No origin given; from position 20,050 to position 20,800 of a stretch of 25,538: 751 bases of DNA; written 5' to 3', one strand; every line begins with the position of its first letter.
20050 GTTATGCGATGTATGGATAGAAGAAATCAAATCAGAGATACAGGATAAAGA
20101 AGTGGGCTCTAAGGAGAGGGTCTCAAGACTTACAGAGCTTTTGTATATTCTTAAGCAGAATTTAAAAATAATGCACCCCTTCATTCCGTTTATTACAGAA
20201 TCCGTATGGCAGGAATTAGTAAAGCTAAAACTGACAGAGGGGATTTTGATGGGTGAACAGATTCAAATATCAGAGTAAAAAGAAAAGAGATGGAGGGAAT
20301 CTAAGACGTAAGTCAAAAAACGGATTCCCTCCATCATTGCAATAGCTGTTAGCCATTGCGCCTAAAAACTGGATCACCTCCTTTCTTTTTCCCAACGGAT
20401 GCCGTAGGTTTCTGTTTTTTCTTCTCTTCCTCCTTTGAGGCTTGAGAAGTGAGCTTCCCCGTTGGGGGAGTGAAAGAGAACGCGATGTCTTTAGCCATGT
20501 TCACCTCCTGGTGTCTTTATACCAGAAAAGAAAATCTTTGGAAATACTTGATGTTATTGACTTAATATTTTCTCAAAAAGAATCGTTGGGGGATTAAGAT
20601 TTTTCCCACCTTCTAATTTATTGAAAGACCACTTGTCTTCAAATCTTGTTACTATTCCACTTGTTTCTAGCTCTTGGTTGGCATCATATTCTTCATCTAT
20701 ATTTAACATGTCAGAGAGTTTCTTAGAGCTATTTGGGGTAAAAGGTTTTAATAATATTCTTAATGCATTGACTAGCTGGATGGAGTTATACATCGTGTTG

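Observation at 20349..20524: Hidden 49-aa ORF: the only strong Shine-Dalgarno I found in an otherwise SD-free region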

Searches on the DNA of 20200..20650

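Call 5: search_rna_families(source=window, start=20200, end=20650, threshold=evalue, max_evalue=10)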
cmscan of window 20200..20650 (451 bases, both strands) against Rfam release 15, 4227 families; matches with E-value up to 10: 5.
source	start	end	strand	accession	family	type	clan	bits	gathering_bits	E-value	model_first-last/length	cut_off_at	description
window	20291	20391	-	RF01867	CC2171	Gene; sRNA;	-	22.2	75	0.0098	1-159/159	no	caulobacter sRNA CC2171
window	20533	20601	+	RF00316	snoR43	Gene; snRNA; snoRNA; CD-box;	-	15.3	50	9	1-73/73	no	Small nucleolar RNA R43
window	20272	20348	-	RF00908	MIR529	Gene; miRNA;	-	14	75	2.7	1-131/131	no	MIR529 microRNA precursor family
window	20405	20493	-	RF00736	mir-320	Gene; miRNA;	-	13.9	55.5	2.9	1-76/76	no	mir-320 microRNA precursor family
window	20415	20479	+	RF01265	snR42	Gene; snRNA; snoRNA; HACA-box;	CL00032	8.9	61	7.7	130-191/349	no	Small nucleolar RNA snR42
